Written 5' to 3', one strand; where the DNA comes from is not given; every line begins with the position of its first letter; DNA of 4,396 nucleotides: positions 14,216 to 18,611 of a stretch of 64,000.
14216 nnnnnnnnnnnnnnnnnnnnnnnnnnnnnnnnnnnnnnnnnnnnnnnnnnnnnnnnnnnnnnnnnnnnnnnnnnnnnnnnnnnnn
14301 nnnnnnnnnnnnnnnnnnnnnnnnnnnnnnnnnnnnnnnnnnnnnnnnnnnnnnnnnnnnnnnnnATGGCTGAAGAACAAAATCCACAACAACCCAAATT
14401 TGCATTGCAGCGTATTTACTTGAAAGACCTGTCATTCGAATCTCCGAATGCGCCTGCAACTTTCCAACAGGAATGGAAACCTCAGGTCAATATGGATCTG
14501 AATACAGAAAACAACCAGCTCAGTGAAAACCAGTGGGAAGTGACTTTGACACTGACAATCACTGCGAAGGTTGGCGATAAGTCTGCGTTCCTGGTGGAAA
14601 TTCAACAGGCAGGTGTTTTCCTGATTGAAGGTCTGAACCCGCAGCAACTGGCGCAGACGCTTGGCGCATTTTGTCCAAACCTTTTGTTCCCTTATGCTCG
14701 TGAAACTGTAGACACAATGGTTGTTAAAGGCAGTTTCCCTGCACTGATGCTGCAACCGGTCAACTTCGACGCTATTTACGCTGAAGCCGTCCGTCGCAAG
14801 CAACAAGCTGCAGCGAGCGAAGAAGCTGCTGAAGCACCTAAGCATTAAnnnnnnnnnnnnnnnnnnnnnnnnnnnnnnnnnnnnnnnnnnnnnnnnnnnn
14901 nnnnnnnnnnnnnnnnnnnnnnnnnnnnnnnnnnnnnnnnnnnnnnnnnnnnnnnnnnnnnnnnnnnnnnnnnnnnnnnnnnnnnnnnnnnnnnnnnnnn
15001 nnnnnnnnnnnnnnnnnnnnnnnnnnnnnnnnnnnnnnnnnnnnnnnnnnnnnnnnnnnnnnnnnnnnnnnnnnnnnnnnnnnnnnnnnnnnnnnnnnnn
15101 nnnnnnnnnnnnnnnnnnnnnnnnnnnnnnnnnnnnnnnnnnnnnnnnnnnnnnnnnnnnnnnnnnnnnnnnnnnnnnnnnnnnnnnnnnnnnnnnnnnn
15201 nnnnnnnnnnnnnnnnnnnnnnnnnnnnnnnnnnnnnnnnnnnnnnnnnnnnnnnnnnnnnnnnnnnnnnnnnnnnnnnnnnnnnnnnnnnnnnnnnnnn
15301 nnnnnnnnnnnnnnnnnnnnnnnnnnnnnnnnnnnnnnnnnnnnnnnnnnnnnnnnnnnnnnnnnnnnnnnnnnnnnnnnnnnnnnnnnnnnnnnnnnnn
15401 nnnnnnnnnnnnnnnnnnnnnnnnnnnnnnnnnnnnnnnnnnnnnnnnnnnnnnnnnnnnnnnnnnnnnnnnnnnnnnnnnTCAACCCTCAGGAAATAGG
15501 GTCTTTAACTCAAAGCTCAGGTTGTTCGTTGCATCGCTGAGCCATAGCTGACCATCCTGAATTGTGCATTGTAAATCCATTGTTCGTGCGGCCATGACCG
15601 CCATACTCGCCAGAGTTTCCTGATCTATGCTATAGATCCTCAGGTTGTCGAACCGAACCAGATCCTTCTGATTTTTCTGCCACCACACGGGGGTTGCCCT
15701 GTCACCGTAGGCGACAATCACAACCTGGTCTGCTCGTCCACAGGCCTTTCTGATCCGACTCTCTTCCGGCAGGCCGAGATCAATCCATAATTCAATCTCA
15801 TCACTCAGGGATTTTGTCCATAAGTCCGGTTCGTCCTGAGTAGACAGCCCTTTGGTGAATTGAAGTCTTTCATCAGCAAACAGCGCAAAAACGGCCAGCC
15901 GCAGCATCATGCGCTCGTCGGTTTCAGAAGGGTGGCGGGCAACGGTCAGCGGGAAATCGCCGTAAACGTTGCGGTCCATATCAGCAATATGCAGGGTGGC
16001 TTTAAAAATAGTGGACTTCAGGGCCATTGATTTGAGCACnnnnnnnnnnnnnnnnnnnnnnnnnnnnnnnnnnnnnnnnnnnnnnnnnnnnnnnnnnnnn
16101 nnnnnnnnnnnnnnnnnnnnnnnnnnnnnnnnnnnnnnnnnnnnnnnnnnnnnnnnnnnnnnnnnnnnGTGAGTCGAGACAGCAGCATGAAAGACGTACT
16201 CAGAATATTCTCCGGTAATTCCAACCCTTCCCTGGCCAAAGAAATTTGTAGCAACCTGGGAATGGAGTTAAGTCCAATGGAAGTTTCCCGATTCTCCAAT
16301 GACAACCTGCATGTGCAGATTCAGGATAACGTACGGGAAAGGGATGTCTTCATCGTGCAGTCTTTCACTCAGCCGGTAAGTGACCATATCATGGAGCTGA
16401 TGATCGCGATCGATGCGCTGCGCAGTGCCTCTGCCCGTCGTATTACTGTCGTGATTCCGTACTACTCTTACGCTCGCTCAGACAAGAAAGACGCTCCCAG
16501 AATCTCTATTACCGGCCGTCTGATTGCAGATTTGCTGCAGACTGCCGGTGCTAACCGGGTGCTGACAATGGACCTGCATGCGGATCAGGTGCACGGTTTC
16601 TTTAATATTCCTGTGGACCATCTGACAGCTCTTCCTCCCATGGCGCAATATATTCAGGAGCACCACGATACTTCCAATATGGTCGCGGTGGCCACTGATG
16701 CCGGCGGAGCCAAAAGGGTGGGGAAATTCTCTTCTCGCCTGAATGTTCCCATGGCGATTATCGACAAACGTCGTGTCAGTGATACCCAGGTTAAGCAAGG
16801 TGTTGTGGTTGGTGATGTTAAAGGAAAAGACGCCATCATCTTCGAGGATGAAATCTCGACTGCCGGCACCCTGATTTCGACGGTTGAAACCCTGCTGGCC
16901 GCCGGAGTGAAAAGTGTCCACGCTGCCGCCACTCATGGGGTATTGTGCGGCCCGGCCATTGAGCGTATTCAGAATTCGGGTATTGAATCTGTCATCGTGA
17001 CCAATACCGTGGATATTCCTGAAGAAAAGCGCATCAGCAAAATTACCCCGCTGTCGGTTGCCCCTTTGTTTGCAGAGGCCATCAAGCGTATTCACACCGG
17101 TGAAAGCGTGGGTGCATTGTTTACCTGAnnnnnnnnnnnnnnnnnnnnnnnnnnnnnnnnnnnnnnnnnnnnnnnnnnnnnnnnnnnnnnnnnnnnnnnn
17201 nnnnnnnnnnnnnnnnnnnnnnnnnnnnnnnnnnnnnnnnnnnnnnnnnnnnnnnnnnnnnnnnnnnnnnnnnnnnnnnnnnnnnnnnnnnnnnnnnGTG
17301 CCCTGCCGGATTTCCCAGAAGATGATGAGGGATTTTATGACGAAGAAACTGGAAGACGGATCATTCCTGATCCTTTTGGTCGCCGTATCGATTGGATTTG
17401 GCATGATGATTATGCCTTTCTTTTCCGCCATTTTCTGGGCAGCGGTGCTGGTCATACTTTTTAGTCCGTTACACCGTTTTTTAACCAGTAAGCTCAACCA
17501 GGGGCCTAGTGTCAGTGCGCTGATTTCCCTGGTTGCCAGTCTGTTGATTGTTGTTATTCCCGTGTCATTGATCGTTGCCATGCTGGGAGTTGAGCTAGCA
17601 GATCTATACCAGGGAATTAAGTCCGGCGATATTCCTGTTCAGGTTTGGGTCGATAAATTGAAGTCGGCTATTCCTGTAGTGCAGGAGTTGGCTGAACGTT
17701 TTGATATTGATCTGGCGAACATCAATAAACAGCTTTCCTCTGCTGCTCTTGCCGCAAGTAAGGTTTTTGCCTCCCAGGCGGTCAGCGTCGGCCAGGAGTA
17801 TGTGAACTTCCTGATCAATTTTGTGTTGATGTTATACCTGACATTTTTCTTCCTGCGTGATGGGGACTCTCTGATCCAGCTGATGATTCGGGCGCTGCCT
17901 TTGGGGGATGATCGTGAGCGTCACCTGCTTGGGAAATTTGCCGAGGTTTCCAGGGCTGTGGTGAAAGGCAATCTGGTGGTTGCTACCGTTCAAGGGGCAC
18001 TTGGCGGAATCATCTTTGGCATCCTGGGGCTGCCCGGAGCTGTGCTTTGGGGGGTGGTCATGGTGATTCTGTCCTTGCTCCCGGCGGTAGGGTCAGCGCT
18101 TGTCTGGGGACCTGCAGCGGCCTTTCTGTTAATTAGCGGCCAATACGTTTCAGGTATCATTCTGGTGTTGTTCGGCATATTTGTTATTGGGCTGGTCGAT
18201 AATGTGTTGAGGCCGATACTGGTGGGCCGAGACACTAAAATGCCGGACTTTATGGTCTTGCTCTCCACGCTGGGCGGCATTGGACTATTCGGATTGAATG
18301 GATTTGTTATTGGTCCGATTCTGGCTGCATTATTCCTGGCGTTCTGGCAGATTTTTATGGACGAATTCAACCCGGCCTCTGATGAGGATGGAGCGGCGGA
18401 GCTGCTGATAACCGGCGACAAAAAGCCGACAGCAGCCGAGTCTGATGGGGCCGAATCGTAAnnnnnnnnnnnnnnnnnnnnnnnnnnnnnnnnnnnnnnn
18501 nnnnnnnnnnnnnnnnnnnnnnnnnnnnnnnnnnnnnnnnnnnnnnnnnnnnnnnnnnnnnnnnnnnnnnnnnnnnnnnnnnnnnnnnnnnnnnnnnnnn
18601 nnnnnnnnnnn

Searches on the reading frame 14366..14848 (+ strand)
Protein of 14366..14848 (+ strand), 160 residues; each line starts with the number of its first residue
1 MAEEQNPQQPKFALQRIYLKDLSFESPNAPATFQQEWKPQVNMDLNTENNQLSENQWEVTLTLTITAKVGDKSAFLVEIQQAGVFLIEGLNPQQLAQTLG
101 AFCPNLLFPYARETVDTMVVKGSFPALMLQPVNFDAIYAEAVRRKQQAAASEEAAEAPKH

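Call 25: search_protein_families(library=pfam, proteins=[window:14366-14848:+], max_evalue=0.00001)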
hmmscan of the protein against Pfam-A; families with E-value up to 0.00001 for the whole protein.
window:14366-14848:+ (160 aa): 1 family
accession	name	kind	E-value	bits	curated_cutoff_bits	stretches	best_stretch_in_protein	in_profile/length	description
PF02556.19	SecB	-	1.4e-57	194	26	1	6-144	2-140/141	Preprotein translocase subunit SecB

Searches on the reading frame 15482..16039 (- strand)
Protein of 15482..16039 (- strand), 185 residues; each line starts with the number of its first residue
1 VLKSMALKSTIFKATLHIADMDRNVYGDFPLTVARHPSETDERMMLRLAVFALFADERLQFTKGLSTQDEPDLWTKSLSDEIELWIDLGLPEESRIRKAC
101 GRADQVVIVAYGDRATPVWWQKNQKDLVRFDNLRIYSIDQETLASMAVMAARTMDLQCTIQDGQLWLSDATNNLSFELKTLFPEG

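Call 25: search_protein_families(library=pfam, proteins=[window:15482-16039:-], max_evalue=0.00001)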
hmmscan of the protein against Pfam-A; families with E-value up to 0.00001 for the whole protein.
window:15482-16039:- (185 aa): 1 family
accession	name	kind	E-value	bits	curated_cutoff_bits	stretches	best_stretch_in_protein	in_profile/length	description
PF07152.18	YaeQ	-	3.2e-76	255.3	25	1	5-176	1-171/173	YaeQ protein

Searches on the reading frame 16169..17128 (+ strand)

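Call 25: search_protein_families(library=pfam, proteins=[window:16169-17128:+], max_evalue=0.00001)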
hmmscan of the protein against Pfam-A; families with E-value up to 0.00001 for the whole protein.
window:16169-17128:+ (319 aa): 3 families
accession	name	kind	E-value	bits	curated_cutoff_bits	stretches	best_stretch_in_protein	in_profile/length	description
PF13793.12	Pribosyltran_N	-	1.1e-49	167.6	25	1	11-127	1-117/117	N-terminal domain of ribose phosphate pyrophosphokinase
PF14572.12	Pribosyl_synth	-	8.2e-25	88.3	27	1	213-318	77-183/184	Phosphoribosyl synthetase-associated domain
PF00156.33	Pribosyltran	-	7.7e-14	51.7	26.3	1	160-259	21-127/158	Phosphoribosyl transferase domain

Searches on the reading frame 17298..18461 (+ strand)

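Call 25: search_protein_families(library=pfam, proteins=[window:17298-18461:+], max_evalue=0.00001)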
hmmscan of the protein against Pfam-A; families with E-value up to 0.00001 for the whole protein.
window:17298-18461:+ (387 aa): 1 family
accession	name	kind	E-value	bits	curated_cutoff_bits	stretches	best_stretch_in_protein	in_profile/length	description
PF01594.21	AI-2E_transport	-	2e-50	172.3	34.3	1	25-351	4-324/327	AI-2E family transporter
